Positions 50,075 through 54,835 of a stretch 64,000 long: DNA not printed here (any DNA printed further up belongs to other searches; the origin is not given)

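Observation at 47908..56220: Acetogen-style hdrC-hdrB-hdrA-mvhD-metV-metF operon in a Bacteroidota-like genome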

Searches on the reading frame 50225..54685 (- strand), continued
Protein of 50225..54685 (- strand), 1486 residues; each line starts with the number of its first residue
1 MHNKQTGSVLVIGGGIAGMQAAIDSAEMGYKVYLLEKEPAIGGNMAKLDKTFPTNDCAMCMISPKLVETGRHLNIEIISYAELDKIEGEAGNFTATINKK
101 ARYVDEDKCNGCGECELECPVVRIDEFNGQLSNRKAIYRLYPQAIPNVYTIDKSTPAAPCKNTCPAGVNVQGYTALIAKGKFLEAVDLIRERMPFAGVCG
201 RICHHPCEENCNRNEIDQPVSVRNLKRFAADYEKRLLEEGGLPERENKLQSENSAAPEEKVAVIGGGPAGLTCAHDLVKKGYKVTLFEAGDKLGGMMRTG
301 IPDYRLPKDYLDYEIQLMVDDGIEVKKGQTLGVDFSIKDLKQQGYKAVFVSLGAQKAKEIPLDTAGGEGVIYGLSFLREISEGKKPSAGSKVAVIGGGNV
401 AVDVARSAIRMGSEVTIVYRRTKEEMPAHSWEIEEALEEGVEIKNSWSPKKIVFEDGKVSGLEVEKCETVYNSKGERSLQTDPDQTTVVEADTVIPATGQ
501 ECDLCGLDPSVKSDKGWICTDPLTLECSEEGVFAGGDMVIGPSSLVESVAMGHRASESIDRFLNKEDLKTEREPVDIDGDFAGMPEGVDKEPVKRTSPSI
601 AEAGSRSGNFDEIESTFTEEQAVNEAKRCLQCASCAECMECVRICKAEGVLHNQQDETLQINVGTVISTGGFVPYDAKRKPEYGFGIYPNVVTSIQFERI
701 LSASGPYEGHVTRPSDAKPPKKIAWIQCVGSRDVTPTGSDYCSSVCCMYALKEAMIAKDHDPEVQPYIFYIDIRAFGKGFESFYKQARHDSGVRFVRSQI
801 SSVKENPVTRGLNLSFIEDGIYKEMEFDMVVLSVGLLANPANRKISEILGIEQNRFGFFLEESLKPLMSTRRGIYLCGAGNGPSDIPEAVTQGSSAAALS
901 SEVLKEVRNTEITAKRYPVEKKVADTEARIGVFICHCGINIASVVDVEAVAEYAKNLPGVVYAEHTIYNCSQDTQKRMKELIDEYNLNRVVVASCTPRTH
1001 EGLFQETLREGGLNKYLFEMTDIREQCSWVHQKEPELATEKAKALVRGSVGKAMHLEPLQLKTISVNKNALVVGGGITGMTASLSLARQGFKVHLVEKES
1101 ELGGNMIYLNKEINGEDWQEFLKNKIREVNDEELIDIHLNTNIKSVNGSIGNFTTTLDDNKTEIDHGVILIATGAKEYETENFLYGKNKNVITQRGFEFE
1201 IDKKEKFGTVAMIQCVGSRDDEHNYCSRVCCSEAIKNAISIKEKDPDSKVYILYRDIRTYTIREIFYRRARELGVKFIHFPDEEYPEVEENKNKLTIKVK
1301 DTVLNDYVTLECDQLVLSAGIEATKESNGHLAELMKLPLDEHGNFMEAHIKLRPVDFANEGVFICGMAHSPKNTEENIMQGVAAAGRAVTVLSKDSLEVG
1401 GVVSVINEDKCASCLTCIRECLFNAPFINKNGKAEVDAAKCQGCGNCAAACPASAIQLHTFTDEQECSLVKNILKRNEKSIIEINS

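Call 20: find_related_loci(query=window:50225-54685:-, collection=genome_contigs, flank=10000)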
Query window:50225-54685:- (1486 aa) in genome_contigs; peptide patterns used: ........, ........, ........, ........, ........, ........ (x = any residue, [..] = any of these).
143 stretches matched a pattern; 117 encode a relative of the query (tblastn E <= 1e-3); the best 80 are kept; 78 distinct loci.
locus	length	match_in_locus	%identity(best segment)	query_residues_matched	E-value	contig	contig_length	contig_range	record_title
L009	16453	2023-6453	83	1-1477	0e+0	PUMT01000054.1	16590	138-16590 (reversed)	MAG: Bacteroidetes bacterium isolate B1Sed10_220R1 B1-Sed10-C3915, whole genome shotgun sequence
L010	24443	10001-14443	81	1-1481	0e+0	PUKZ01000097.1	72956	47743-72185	MAG: Bacteroidales bacterium isolate B1Sed10_61 B1-Sed10-C142, whole genome shotgun sequence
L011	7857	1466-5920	77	1-1484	0e+0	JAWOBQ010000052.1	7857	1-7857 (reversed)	MAG: Bacteroidales bacterium isolate BLK3-3.bin.221 k191_52219, whole genome shotgun sequence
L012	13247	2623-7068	75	1-1484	0e+0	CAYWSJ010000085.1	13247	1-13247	MAG TPA_asm: uncultured Bacteroidales bacterium isolate binchicken_co13_419 genome assembly, contig: NODE_7197_length_13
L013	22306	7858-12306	77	1-1483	0e+0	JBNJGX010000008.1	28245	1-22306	MAG: Bacteroidota bacterium isolate Y22_30dBSd2.bin.74 NODE_722_length_28245_cov_12.929581, whole genome shotgun sequenc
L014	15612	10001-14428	74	1-1475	0e+0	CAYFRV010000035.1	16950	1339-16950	MAG TPA_asm: uncultured Bacteroidales bacterium isolate ERP107533_co1_77 genome assembly, contig: NODE_2655_length_16950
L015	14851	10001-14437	70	1-1475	0e+0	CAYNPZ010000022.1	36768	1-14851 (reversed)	MAG TPA_asm: uncultured Bacteroidales bacterium isolate SRP185896_co1_105 genome assembly, contig: NODE_348_length_36768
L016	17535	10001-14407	70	5-1474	0e+0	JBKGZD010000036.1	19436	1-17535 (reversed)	MAG: Bacteroidales bacterium isolate C4M09_5 NODE_726_length_19436_cov_33.979671, whole genome shotgun sequence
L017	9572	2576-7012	70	1-1475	0e+0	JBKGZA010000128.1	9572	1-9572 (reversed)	MAG: Bacteroidales bacterium isolate C4M09_3 NODE_2418_length_9572_cov_13.532100, whole genome shotgun sequence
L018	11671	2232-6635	69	7-1474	0e+0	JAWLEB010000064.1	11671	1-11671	MAG: Bacteroidales bacterium isolate 20BLK6-1.bin.33 NODE_5966_length_11671_cov_11.916177, whole genome shotgun sequence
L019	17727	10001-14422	68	5-1475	0e+0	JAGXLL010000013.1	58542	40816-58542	MAG: Bacteroidales bacterium isolate GSL_GSL3510_15 NODE_36_length_58542_cov_16.7908, whole genome shotgun sequence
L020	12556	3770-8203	70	1-1475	0e+0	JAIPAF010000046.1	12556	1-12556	MAG: Bacteroidales bacterium isolate Tobar15.5-16.5m-G5 Tobar15-5-16-5m-C3710, whole genome shotgun sequence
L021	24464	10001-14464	61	2-1483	0e+0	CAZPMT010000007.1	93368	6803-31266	MAG TPA_asm: uncultured Nitrospiraceae bacterium isolate SRP302447_co3_797 genome assembly, contig: NODE_652_length_9336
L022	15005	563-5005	61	3-1478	0e+0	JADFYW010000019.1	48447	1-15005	MAG: Fibrobacteria bacterium isolate nGRbin1 nGR_bin1_NODE_19_length_48447_cov_5.314410, whole genome shotgun sequence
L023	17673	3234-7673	61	2-1474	0e+0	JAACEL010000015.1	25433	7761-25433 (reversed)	MAG: Nitrospiraceae bacterium isolate OTbin.67 scaffold_352, whole genome shotgun sequence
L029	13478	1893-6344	65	2-1486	0e+0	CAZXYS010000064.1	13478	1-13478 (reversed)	MAG TPA_asm: uncultured Hyphomicrobiales bacterium isolate SRP141376_co1_372 genome assembly, contig: NODE_8863_length_1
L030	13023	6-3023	73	8-1474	0e+0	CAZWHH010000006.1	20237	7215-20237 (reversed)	MAG TPA_asm: uncultured Bacteroidales bacterium isolate binchicken_co13_31 genome assembly, contig: NODE_3666_length_202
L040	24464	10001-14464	47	6-1474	0e+0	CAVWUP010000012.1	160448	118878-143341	MAG: uncultured delta proteobacterium isolate MFD01689.bin.1.110 genome assembly, contig: contig_18928, whole genome sho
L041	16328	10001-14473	47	7-1483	0e+0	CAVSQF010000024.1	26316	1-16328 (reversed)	MAG: uncultured delta proteobacterium isolate MFD01476.bin.1.163 genome assembly, contig: contig_27949, whole genome sho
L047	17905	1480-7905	43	6-1475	0e+0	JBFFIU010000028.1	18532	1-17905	MAG: Anaerolineales bacterium isolate Mix_mud17.2022.03.13 k141_261999_length_18532_cov_21.7733, whole genome shotgun se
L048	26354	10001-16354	43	3-1477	0e+0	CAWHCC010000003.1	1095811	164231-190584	MAG: uncultured Chloroflexia bacterium isolate MFD03804.bin.1.193 genome assembly, contig: contig_5489, whole genome sho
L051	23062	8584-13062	42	3-1474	0e+0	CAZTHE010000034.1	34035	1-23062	MAG TPA_asm: uncultured Acidobacteriota bacterium isolate SRP192927_co6_54 genome assembly, contig: NODE_2220_length_340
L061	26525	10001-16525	44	7-1474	0e+0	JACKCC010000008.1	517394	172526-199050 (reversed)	MAG: Ardenticatenaceae bacterium isolate HK-STAS-CHLO-37 HK-STAS-CHLO-37_8, whole genome shotgun sequence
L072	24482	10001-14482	46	7-1483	0e+0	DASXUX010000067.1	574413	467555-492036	MAG TPA_asm: Planctomycetota bacterium isolate SMAG_U4729 k141_376393, whole genome shotgun sequence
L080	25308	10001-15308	37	8-1477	1e-172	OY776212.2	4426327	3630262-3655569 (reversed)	MAG: Anaerolineales bacterium isolate db28be52-e32f-4f71-9c49-3cbd2ddbe7d1 genome assembly, chromosome: 1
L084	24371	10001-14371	50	2-1474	0e+0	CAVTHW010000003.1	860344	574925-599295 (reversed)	MAG: Bryobacterales bacterium isolate MFD05942.bin.1.91 genome assembly, contig: contig_1703, whole genome shotgun seque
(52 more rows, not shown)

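Call 22: find_encoding_contigs(protein=P0006, flank=10000, max_places=1)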
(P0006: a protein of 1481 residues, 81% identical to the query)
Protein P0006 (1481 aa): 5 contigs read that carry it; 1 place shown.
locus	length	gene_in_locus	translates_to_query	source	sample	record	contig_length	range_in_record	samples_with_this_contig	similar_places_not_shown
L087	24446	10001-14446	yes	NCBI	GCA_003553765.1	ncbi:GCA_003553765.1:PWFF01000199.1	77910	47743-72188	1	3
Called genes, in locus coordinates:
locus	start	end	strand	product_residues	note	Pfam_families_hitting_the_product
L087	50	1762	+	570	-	PF00144:Beta-lactamase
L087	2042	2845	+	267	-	PF13489:Methyltransf_23 (weak), PF08241:Methyltransf_11 (weak), PF08242:Methyltransf_12 (weak), PF13649:Methyltransf_25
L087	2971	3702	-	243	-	-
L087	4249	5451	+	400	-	PF00082:Peptidase_S8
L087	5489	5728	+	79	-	-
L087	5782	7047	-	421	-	PF04909:Amidohydro_2 (weak)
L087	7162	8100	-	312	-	PF21088:MS_channel_1st, PF00924:MS_channel_2nd, PF21082:MS_channel_3rd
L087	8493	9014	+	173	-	PF13187:Fer4_9 (faint), PF13183:Fer4_8, PF13534:Fer4_17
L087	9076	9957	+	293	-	PF02754:CCG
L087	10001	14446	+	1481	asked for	PF12831:FAD_oxidored, PF14691:Fer4_20, PF07992:Pyr_redox_2, PF13450:NAD_binding_8, PF13738:Pyr_redox_3, PF07992:Pyr_redox_2, PF12831:FAD_oxidored, PF13450:NAD_binding_8, +21 more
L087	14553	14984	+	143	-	PF02662:FlpD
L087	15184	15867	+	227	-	PF12225:DUF5981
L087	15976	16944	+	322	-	PF02219:MTHFR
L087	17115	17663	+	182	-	-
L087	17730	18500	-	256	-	PF11306:DUF3108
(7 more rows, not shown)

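Call 23: find_encoding_contigs(protein=P0016, flank=10000, max_places=1)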
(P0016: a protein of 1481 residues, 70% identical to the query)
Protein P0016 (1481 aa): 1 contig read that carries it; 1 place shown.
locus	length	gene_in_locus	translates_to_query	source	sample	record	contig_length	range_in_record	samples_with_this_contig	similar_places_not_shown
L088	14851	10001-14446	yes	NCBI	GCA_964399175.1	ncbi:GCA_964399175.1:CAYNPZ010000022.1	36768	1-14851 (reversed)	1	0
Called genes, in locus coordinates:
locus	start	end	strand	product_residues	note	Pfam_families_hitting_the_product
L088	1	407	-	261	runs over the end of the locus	PF03819:MazG, PF01503:PRA-PH (weak), PF03819:MazG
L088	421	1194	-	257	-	PF01887:SAM_HAT_N, PF20257:SAM_HAT_C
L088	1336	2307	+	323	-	PF01695:IstB_IS21 (faint), PF02562:PhoH, PF13245:AAA_19, PF13604:AAA_30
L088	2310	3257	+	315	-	PF01259:SAICAR_synt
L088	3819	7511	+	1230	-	PF02574:S-methyl_trans, PF00809:Pterin_bind, PF02607:B12-binding_2, PF02310:B12-binding, PF02965:Met_synt_B12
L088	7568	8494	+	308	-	PF02219:MTHFR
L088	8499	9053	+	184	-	PF13183:Fer4_8, PF13187:Fer4_9 (weak), PF13534:Fer4_17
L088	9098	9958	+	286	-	PF02754:CCG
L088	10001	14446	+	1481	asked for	PF00890:FAD_binding_2, PF12831:FAD_oxidored, PF14691:Fer4_20, PF01266:DAO, PF07992:Pyr_redox_2, PF13450:NAD_binding_8, PF13738:Pyr_redox_3, PF07992:Pyr_redox_2, +22 more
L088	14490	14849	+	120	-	?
